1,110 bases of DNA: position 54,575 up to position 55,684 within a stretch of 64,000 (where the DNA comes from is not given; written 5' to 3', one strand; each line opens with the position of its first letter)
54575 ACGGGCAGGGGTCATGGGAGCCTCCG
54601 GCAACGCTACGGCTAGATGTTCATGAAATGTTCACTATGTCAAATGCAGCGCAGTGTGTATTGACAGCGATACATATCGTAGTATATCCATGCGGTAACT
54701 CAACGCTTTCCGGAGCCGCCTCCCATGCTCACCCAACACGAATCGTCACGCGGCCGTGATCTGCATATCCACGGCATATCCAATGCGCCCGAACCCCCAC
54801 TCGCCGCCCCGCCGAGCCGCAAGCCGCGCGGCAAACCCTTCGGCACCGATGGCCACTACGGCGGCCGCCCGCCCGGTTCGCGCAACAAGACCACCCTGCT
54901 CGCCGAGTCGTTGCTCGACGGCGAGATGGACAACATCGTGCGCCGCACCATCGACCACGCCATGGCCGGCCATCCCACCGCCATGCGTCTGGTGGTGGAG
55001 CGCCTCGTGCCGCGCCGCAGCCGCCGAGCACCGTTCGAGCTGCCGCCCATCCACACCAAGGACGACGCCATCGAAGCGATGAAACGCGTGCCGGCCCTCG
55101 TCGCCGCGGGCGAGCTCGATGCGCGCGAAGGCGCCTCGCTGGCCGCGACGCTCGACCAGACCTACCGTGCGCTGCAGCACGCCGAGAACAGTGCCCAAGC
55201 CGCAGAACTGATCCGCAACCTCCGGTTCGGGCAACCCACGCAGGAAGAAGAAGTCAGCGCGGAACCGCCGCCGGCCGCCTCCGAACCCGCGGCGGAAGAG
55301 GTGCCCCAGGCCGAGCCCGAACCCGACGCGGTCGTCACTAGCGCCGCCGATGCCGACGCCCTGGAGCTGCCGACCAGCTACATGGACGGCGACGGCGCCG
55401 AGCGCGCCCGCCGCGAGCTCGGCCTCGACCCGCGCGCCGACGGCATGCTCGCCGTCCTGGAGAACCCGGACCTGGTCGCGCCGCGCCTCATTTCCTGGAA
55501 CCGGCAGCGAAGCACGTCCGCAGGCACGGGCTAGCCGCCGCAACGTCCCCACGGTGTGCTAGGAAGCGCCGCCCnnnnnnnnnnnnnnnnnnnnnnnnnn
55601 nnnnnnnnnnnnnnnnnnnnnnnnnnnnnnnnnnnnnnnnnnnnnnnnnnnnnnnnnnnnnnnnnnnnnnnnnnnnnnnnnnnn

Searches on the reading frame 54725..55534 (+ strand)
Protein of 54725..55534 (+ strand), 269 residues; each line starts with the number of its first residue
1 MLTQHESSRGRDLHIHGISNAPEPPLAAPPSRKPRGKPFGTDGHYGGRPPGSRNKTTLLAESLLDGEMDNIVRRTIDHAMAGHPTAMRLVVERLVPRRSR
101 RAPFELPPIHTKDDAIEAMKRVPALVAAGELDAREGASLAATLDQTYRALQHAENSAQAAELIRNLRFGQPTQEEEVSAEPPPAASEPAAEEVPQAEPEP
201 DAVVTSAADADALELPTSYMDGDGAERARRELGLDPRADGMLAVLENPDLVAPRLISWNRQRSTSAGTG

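Call 66: search_protein_families(library=pfam, max_evalue=0.01, proteins=[window:54725-55534:+])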
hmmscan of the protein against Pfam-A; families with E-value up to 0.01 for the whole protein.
window:54725-55534:+ (269 aa): 1 family
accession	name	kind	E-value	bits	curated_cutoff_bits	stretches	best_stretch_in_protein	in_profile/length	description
PF18932.5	DUF5681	-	0.00017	22.6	27.5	1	43-96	11-74/77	Family of unknown function (DUF5681)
